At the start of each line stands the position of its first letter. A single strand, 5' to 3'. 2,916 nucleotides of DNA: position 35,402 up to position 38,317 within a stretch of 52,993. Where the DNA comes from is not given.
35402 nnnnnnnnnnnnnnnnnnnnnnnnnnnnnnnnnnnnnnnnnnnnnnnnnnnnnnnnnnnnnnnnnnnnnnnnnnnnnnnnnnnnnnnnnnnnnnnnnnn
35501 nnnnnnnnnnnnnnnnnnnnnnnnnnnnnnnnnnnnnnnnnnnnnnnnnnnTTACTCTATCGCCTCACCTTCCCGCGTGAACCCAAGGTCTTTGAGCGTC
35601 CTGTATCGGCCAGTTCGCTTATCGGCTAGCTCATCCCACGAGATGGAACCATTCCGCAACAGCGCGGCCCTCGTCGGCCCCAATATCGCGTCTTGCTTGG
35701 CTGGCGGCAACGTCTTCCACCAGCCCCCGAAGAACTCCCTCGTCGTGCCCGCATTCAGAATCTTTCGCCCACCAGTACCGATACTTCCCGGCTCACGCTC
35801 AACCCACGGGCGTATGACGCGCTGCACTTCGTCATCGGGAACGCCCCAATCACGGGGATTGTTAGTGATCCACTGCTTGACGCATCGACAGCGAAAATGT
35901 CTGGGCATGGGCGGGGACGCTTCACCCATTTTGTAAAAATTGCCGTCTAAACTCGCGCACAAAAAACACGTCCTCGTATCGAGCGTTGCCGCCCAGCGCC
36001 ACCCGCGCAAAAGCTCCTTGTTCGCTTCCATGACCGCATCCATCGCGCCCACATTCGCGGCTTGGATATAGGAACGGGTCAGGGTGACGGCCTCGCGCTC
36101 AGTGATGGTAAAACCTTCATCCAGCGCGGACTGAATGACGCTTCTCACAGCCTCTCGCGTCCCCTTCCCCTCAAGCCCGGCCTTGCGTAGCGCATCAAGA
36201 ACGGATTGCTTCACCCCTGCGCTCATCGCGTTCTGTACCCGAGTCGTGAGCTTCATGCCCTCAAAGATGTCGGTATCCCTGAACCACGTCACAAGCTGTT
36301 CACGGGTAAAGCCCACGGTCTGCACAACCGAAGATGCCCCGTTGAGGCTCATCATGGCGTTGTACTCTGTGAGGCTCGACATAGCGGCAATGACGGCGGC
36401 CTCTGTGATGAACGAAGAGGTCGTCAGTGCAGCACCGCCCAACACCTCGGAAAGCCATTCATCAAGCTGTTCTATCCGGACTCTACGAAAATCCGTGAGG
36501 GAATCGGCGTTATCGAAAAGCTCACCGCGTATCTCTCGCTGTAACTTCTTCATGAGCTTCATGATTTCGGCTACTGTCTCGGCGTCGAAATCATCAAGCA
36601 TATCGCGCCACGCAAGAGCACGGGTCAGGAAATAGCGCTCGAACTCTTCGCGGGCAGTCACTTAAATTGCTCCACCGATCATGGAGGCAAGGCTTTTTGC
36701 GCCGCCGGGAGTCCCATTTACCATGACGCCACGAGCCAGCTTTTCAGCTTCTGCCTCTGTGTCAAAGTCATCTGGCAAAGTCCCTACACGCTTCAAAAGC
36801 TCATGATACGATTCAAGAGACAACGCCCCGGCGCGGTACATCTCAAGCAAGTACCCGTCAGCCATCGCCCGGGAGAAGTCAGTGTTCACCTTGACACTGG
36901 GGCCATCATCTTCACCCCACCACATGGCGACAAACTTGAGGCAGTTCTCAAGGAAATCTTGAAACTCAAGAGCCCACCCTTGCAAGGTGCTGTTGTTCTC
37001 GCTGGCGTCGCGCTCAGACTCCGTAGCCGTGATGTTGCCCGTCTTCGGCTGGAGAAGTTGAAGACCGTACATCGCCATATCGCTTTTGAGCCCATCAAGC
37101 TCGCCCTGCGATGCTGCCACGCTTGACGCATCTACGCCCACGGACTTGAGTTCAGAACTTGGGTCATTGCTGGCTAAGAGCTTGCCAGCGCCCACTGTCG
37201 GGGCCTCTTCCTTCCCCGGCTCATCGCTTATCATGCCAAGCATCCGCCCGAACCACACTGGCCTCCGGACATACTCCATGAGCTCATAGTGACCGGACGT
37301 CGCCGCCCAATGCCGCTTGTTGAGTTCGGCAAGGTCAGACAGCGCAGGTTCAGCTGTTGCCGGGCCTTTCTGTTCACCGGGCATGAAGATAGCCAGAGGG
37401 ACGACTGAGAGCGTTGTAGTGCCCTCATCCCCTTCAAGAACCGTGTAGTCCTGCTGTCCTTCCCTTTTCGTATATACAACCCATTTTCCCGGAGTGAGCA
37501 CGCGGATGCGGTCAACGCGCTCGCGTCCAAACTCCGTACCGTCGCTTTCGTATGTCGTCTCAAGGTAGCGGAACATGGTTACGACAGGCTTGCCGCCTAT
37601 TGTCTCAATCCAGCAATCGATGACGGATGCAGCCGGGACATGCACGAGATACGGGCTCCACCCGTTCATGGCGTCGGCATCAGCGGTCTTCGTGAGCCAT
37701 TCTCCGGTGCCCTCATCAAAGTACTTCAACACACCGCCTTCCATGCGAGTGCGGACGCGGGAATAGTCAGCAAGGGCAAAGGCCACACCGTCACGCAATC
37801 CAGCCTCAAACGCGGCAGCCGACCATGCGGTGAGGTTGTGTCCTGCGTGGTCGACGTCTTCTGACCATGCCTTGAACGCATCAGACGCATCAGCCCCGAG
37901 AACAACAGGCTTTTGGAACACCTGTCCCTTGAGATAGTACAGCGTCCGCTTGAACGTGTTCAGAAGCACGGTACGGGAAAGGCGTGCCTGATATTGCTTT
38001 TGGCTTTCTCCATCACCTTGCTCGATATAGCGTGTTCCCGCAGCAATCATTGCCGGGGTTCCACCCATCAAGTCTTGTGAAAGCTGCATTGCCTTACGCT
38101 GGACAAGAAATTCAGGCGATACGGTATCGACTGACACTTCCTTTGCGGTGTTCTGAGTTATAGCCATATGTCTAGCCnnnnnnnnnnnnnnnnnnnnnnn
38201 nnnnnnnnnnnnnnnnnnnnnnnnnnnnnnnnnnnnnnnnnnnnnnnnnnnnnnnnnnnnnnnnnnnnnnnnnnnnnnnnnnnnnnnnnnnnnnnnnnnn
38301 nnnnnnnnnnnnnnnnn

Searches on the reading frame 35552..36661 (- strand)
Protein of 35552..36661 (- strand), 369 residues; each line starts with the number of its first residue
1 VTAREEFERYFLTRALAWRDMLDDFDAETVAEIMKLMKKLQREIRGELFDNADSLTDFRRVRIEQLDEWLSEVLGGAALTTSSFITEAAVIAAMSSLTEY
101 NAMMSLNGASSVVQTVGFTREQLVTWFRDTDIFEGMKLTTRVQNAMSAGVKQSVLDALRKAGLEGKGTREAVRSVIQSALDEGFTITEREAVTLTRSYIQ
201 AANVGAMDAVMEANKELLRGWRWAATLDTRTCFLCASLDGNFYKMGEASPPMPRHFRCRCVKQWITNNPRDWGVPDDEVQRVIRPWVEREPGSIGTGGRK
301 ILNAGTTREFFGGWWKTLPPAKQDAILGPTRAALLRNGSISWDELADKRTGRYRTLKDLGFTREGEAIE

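Call 17: search_protein_families(library=pfam, proteins=[window:35552-36661:-], max_evalue=1)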
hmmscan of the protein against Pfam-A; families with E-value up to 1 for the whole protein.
window:35552-36661:- (369 aa): 2 families
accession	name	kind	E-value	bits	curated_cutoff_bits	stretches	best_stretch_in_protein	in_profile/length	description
PF04233.19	Phage_Mu_F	-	2.8e-09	38.1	29.6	1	153-261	2-110/112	Phage Mu protein F like protein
PF19121.6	DUF5805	-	0.19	12.6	28.5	0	332-348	20-36/67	Family of unknown function (DUF5805)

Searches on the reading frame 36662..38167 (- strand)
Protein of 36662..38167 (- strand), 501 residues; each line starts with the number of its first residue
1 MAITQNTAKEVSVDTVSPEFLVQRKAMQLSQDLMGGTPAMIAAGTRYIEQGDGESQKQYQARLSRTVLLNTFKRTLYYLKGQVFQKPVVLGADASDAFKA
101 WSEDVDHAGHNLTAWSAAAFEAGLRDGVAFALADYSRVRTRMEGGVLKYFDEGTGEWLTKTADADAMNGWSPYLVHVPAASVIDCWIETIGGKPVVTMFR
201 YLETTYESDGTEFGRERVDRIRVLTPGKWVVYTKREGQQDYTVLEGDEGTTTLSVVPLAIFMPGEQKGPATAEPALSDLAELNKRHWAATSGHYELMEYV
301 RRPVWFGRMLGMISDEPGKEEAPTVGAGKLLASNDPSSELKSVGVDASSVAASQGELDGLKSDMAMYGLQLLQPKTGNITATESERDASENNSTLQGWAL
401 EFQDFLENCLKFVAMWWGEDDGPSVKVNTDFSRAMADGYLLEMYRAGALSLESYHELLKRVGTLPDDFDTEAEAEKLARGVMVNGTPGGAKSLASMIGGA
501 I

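Call 44: find_related_loci(query=window:36662-38167:-, collection=genome_contigs, flank=10000)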
Query window:36662-38167:- (501 aa) in genome_contigs; peptide patterns used: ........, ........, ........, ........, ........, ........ (x = any residue, [..] = any of these).
39 stretches matched a pattern, but none encodes a relative of the query by tblastn (E <= 1e-3).

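Call 95: search_protein_families(library=phrogs, proteins=[window:36662-38167:-], max_evalue=0.00001)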
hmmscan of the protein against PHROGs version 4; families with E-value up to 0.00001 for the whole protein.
window:36662-38167:- (501 aa): 1 family
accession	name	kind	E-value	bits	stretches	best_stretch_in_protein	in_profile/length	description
phrog_145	-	head and packaging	5.7e-84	283.6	1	6-478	3-463/493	portal protein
